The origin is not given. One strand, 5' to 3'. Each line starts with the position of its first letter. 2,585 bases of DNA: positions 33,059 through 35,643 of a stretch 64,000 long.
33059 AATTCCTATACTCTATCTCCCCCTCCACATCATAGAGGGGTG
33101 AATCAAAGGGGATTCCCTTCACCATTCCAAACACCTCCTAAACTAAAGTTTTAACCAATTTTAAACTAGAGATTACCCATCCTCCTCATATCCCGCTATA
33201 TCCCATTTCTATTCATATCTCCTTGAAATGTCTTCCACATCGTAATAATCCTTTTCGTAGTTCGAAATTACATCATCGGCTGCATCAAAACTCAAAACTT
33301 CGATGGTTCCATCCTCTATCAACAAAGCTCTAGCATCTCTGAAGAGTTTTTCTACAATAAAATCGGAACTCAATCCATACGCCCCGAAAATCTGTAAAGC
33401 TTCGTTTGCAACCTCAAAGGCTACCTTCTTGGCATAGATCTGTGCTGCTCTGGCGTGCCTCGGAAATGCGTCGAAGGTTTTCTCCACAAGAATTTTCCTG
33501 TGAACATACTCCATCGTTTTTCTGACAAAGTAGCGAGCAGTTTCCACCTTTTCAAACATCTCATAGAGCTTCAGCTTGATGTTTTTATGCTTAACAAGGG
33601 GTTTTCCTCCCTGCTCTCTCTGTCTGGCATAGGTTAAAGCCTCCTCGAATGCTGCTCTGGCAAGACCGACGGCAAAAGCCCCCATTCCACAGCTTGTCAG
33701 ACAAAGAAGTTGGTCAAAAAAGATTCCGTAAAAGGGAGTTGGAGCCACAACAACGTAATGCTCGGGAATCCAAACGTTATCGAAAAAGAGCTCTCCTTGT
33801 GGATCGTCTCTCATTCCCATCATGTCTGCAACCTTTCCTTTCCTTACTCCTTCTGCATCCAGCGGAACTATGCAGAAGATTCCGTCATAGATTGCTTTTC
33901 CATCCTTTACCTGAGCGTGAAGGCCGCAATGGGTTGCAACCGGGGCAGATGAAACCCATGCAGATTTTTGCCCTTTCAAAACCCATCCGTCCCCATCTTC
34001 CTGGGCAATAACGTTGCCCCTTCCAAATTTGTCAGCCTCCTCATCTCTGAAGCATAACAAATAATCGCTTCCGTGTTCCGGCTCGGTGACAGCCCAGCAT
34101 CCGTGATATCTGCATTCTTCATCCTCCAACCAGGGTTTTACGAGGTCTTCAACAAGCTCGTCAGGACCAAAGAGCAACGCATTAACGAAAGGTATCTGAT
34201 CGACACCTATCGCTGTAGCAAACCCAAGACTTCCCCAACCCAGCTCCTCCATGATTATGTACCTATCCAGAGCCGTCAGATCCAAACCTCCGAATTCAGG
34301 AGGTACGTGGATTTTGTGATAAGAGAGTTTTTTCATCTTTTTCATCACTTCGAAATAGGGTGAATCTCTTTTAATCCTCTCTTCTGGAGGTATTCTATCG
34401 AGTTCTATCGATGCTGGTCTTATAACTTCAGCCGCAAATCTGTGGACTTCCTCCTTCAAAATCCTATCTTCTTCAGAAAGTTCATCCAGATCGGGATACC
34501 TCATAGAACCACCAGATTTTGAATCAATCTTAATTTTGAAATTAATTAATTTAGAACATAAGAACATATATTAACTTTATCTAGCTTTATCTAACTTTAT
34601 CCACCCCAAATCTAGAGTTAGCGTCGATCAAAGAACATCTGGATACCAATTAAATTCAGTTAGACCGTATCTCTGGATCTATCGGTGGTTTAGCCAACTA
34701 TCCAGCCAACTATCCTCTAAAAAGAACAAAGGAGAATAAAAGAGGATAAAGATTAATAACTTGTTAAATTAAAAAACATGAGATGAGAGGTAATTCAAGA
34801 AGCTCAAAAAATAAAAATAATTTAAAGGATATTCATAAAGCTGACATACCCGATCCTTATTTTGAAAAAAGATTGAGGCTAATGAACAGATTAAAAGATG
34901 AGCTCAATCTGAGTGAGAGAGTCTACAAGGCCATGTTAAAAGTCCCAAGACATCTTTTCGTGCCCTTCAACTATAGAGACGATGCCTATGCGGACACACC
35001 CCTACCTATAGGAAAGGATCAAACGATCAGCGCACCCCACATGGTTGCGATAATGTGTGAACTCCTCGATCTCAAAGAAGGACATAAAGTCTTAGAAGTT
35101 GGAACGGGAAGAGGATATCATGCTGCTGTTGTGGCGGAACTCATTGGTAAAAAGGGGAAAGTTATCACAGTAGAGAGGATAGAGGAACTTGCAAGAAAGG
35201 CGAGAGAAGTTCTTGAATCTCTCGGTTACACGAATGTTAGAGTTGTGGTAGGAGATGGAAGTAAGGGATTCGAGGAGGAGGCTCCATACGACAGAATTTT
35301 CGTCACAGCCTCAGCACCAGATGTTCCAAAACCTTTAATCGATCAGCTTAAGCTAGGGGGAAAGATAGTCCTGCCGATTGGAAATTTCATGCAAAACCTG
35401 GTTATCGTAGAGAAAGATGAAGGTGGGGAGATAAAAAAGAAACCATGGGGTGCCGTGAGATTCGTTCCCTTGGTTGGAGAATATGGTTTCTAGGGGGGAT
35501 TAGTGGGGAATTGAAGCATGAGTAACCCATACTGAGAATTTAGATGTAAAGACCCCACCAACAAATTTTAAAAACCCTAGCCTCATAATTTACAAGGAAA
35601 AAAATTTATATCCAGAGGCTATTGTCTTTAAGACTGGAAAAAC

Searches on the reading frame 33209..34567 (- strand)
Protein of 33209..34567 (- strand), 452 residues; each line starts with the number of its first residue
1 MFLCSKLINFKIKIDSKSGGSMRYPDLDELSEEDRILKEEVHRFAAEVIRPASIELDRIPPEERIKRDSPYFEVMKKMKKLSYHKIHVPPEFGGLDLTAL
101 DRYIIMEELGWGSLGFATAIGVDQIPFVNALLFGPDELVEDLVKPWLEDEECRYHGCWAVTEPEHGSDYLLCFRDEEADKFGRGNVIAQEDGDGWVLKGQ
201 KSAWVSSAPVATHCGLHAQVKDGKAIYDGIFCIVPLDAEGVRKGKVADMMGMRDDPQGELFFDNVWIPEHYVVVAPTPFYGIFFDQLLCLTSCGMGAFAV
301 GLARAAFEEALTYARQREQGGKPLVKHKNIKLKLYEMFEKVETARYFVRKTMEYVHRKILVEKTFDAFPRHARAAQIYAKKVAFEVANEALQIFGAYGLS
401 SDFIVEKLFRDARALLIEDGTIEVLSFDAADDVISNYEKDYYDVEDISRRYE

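Call 36: search_protein_families(library=pfam, proteins=[window:33209-34567:-], max_evalue=0.1)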
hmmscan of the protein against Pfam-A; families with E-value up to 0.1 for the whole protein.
window:33209-34567:- (452 aa): 4 families
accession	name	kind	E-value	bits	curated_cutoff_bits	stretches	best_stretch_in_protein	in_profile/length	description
PF00441.29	Acyl-CoA_dh_1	-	2.9e-27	96.1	22.4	1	294-425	17-141/150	Acyl-CoA dehydrogenase, C-terminal domain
PF08028.16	Acyl-CoA_dh_2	-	2.6e-16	60.5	22.7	1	294-415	2-126/134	Acyl-CoA dehydrogenase, C-terminal domain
PF02771.21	Acyl-CoA_dh_N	-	1.2e-14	55.1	22.9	1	31-145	1-108/113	Acyl-CoA dehydrogenase, N-terminal domain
PF02770.24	Acyl-CoA_dh_M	-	1.5e-14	54.3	33.3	1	157-265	1-97/97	Acyl-CoA dehydrogenase, middle domain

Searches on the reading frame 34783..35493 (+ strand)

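Call 99: search_protein_families(library=pfam, proteins=[window:34783-35493:+], max_evalue=0.01)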
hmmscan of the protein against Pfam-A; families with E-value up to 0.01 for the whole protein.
window:34783-35493:+ (236 aa): 14 families
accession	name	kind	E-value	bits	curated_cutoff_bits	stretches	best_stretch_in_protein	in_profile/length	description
PF01135.25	PCMT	-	9.4e-76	254.7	20.3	1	32-233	5-208/210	Protein-L-isoaspartate(D-aspartate) O-methyltransferase (PCMT)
PF13847.12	Methyltransf_31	-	3.7e-11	43.3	27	1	98-176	2-82/145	Methyltransferase domain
PF13649.12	Methyltransf_25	-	3.1e-07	31.4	27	1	103-176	1-72/97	Methyltransferase domain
PF01596.23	Methyltransf_3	-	6.9e-07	29.2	22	1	94-212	39-165/204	O-methyltransferase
PF01209.24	Ubie_methyltran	-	4.6e-06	26.6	20.1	1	95-175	43-123/233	ubiE/COQ5 methyltransferase family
PF08704.16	GCD14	-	8.9e-06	26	26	1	88-180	29-125/247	tRNA methyltransferase complex GCD14 subunit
PF01189.24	Methyltr_RsmB-F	-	1.1e-05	25.7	27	1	94-176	3-87/199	16S rRNA methyltransferase RsmB/F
PF02353.26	CMAS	-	5.5e-05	23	27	1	88-172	51-131/273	Mycolic acid cyclopropane synthetase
PF01269.23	Fibrillarin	-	7.6e-05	22.4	27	1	94-159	66-129/227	Fibrillarin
PF00398.26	RrnaAD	-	0.00014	21.5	24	1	93-161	24-87/263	Ribosomal RNA adenine dimethylase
PF02390.23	Methyltransf_4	-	0.0017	18.3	24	1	102-164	4-65/173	Putative methyltransferase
PF13679.12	Methyltransf_32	-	0.0032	17.9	27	1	94-154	20-84/143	Methyltransferase domain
PF07244.20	POTRA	-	0.0041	18.2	21.3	1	115-156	17-61/79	Surface antigen variable number repeat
PF08241.18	Methyltransf_11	-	0.0084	17.2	21.2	0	104-178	1-70/95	Methyltransferase domain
